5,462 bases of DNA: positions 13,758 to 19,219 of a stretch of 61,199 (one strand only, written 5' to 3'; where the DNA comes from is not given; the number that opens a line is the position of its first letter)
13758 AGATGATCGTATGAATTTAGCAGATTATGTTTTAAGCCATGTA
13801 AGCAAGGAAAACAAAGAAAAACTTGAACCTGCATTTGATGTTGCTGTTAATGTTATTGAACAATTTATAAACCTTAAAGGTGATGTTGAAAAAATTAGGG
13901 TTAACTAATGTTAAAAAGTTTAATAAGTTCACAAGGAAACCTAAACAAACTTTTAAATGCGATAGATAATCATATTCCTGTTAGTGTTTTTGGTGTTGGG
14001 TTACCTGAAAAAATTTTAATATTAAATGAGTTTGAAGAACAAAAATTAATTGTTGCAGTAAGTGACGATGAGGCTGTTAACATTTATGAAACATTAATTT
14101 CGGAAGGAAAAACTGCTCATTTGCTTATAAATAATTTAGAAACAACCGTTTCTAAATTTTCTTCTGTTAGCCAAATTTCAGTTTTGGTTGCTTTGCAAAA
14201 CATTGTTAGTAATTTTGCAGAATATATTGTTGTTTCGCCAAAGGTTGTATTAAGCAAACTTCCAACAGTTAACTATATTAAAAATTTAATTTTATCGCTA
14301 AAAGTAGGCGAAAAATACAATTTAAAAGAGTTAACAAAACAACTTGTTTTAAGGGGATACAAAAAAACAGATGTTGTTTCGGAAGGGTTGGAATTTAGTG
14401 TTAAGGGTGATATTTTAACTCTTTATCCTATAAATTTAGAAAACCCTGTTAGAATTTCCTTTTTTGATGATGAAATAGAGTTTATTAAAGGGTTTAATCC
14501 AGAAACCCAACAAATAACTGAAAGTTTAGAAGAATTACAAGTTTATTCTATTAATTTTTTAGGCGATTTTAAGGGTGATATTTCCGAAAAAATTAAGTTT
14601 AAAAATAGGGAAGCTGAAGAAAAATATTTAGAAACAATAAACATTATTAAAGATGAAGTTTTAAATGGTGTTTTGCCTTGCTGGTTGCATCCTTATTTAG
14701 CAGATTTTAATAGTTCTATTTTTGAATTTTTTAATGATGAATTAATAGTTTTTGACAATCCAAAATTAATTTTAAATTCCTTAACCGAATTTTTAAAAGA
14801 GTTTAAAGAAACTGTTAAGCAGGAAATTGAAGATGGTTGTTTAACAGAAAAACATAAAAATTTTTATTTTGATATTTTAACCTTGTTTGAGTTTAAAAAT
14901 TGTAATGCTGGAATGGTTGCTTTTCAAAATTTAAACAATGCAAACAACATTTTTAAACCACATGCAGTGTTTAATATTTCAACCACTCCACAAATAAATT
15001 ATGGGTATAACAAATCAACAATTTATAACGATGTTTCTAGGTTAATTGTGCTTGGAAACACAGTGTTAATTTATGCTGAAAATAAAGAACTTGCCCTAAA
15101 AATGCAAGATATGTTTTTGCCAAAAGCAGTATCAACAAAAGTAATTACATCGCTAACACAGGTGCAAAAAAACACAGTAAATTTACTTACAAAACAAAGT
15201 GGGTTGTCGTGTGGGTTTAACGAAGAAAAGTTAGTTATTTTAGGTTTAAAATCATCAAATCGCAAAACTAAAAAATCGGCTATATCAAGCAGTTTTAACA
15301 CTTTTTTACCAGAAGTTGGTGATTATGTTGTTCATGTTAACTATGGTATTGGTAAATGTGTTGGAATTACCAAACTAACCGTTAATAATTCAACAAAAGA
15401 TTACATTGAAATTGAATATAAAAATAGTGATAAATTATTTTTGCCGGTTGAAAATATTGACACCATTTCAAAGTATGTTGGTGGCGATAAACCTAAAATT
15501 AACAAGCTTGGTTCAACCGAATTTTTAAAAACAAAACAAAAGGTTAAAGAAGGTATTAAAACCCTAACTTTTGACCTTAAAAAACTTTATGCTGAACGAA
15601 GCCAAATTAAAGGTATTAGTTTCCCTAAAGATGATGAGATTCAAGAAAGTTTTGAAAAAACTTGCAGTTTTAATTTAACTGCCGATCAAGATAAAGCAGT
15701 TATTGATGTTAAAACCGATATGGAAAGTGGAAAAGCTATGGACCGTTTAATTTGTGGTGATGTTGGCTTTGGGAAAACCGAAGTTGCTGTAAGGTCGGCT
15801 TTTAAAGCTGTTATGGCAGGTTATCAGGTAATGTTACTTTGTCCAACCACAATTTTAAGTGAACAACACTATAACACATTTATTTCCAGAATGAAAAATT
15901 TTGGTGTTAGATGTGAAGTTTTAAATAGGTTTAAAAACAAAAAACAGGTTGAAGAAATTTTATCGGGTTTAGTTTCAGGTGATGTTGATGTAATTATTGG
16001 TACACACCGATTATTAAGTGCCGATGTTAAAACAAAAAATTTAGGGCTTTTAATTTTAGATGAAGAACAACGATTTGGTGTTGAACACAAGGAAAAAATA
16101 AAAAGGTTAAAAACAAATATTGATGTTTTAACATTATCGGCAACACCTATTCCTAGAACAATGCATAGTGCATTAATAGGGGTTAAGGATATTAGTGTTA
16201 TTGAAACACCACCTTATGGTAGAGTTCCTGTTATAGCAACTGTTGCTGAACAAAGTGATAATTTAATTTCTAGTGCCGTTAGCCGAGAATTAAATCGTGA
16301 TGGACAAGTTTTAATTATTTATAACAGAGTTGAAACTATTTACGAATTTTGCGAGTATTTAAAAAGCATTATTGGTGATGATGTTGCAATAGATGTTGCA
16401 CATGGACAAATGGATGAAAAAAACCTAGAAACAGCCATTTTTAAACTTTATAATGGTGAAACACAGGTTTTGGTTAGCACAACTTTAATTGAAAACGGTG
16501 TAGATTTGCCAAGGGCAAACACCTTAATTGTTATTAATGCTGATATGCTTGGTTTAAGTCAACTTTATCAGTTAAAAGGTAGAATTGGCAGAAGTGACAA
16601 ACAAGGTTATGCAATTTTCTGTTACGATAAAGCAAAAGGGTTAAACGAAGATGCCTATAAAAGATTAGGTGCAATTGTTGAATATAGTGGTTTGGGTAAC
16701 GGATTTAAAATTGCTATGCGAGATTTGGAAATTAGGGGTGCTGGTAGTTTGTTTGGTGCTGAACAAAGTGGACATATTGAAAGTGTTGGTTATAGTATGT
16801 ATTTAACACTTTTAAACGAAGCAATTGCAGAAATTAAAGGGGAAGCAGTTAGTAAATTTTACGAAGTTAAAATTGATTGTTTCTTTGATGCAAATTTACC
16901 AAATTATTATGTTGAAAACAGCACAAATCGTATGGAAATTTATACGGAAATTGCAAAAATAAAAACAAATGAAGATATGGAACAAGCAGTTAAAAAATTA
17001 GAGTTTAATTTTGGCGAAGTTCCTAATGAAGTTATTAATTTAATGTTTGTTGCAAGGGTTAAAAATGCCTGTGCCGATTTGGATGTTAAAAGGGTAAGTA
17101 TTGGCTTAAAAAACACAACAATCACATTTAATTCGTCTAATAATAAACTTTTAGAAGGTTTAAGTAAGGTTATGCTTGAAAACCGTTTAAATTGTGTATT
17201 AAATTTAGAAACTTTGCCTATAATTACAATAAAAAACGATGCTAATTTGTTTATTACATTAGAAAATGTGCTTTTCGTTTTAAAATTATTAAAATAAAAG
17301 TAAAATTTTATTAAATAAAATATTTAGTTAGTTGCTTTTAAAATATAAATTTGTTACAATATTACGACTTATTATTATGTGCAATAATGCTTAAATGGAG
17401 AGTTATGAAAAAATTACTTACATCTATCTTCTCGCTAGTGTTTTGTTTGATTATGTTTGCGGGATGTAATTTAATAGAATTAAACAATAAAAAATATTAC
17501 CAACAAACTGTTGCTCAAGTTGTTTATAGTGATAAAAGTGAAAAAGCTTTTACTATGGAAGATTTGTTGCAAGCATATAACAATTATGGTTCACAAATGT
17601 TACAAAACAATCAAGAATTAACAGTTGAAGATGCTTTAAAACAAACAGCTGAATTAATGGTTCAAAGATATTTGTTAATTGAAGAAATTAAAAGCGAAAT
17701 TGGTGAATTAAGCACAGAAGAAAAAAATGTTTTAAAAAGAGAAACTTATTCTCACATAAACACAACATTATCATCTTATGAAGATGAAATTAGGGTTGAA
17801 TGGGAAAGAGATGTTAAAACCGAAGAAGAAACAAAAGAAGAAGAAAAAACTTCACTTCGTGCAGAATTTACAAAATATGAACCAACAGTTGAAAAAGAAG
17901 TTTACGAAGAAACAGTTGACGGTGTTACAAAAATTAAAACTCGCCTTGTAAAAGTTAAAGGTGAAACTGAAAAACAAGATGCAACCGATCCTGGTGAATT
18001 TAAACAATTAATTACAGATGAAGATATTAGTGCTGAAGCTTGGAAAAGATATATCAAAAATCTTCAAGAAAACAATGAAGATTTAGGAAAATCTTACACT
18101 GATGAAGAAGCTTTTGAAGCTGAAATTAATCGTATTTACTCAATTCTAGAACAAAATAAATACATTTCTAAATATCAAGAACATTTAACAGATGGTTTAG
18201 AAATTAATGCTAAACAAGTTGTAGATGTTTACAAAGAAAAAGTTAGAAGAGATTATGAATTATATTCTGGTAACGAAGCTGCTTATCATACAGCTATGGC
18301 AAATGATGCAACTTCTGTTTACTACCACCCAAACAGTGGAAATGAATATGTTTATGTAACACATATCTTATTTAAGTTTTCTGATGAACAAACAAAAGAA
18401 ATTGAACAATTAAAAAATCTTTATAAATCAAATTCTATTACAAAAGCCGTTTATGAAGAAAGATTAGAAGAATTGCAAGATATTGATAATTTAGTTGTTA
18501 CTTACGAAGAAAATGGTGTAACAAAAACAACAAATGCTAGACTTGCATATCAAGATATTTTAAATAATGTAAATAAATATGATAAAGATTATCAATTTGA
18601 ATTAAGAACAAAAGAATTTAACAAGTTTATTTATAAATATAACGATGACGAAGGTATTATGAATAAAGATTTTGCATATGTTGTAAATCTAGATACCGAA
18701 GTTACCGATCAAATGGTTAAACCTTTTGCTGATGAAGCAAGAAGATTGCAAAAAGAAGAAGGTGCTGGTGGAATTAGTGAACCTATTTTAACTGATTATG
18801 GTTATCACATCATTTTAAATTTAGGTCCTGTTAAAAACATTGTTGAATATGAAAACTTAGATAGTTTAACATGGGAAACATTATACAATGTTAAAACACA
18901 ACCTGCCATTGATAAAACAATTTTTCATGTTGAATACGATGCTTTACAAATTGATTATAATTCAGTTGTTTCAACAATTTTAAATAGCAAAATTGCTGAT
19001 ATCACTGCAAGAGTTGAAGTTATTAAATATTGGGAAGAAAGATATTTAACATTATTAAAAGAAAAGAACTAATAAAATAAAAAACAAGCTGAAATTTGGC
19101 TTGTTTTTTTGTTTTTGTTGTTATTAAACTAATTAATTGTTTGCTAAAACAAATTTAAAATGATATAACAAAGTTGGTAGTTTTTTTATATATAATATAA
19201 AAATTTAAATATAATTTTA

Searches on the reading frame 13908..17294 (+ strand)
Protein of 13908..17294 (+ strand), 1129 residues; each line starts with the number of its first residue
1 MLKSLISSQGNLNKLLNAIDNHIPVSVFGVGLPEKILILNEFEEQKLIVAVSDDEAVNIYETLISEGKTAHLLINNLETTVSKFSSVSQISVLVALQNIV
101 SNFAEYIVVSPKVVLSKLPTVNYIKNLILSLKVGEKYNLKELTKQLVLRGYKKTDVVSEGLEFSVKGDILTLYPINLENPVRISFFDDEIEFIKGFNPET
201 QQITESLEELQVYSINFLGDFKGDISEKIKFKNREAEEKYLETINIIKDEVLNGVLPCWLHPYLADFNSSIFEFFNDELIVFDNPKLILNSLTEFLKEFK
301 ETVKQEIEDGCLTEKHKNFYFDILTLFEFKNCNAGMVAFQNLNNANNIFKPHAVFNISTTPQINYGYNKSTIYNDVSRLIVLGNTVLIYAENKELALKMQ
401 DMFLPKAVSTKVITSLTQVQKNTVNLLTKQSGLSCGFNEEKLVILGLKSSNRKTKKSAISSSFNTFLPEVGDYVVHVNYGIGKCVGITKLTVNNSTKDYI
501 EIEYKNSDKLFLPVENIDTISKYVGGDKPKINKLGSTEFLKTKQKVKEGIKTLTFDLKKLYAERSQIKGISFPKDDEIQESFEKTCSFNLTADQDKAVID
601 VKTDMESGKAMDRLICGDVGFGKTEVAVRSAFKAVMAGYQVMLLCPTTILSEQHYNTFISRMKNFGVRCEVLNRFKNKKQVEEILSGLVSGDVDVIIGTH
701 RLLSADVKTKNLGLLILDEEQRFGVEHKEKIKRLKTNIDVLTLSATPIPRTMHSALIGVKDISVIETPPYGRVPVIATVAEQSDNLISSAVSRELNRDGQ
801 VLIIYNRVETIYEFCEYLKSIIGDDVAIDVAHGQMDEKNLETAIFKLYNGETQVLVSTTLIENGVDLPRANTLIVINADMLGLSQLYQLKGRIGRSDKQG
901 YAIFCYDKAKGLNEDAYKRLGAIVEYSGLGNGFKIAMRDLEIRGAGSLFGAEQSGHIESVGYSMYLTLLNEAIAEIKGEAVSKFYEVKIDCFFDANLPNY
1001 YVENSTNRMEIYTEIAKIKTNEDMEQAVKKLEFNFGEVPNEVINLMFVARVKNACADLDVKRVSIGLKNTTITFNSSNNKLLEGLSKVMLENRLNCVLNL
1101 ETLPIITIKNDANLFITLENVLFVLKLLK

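Call 7: search_protein_families(library=ncbifam, proteins=[window:13908-17294:+])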
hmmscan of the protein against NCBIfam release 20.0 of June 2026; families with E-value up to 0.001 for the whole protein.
window:13908-17294:+ (1129 aa): 28 families (the best 25 are shown)
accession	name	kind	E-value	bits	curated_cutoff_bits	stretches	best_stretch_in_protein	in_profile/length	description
TIGR00580.2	mfd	equivalog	3.7e-277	922.4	800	1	147-1063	2-906/907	transcription-repair coupling factor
NF007966.0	PRK10689.1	equivalog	4e-182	607.7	1329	1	104-1079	103-1094/1148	transcription-repair coupling factor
NF008165.0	PRK10917.1-3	equivalog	3.2e-109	366.3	711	1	562-958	237-636/692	ATP-dependent DNA helicase RecG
NF008168.0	PRK10917.2-2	equivalog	1.7e-108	364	718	1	555-958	329-739/795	ATP-dependent DNA helicase RecG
TIGR00643.1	recG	equivalog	2.9e-107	359.9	659.4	1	554-958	199-609/629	ATP-dependent DNA helicase RecG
NF008170.0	PRK10917.2-4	equivalog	2.8e-91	306.7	975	1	559-955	370-769/826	ATP-dependent DNA helicase RecG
NF008164.0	PRK10917.1-2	equivalog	5.1e-87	292.8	785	1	562-956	249-645/704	ATP-dependent DNA helicase RecG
NF008163.0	PRK10917.1-1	equivalog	4.7e-82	276.4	796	1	533-958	212-644/692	ATP-dependent DNA helicase RecG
NF008166.0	PRK10917.1-4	equivalog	1e-78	265.1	864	1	570-956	252-655/705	ATP-dependent DNA helicase RecG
NF008167.0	PRK10917.2-1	equivalog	5.7e-70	236.3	995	2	572-784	267-493/744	ATP-dependent DNA helicase RecG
NF008169.0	PRK10917.2-3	equivalog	9.6e-63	212.7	555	1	544-956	187-582/610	ATP-dependent DNA helicase RecG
NF003673.1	PRK05298.1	equivalog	8.9e-23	80.5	743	2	103-217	130-245/653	excinuclease ABC subunit UvrB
TIGR00631.1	uvrb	equivalog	3.2e-21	75.2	750.1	2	106-216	133-244/658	excinuclease ABC subunit UvrB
NF004067.0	PRK05580.1-4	equivalog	1.6e-14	53.2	763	1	566-730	182-337/737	primosomal protein N'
NF004066.1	PRK05580.1-3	equivalog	2e-14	52.9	813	1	487-721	149-377/788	primosomal protein N'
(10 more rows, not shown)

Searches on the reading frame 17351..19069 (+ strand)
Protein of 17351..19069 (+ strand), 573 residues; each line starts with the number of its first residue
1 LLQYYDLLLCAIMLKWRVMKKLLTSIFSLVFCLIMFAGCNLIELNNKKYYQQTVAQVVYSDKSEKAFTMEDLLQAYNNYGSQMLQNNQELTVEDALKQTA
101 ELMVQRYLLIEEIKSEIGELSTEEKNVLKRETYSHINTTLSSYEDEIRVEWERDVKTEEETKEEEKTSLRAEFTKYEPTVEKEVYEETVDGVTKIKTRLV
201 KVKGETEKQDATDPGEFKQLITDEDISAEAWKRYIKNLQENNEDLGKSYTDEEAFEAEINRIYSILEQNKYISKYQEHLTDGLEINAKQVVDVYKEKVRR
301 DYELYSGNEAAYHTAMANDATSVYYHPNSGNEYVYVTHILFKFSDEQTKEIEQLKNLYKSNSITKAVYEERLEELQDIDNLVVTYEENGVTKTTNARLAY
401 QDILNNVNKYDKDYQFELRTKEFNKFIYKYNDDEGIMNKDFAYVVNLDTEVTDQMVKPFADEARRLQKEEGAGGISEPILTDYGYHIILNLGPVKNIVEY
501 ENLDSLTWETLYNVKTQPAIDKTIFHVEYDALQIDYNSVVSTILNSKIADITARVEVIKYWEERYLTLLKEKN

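Call 7: search_protein_families(library=ncbifam, proteins=[window:17351-19069:+])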
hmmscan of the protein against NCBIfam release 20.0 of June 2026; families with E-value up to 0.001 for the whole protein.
window:17351-19069:+ (573 aa): 0 families

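Call 92: search_protein_families(library=pfam, proteins=[window:17351-19069:+], max_evalue=0.001)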
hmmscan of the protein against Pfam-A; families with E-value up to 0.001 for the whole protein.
window:17351-19069:+ (573 aa): 2 families
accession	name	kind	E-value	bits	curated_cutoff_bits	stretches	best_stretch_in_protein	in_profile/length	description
PF13616.12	Rotamase_3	-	1e-05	26.5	22.5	0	419-488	49-110/116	PPIC-type PPIASE domain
PF00639.27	Rotamase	-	0.00044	21.6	21.7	0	423-488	36-93/97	PPIC-type PPIASE domain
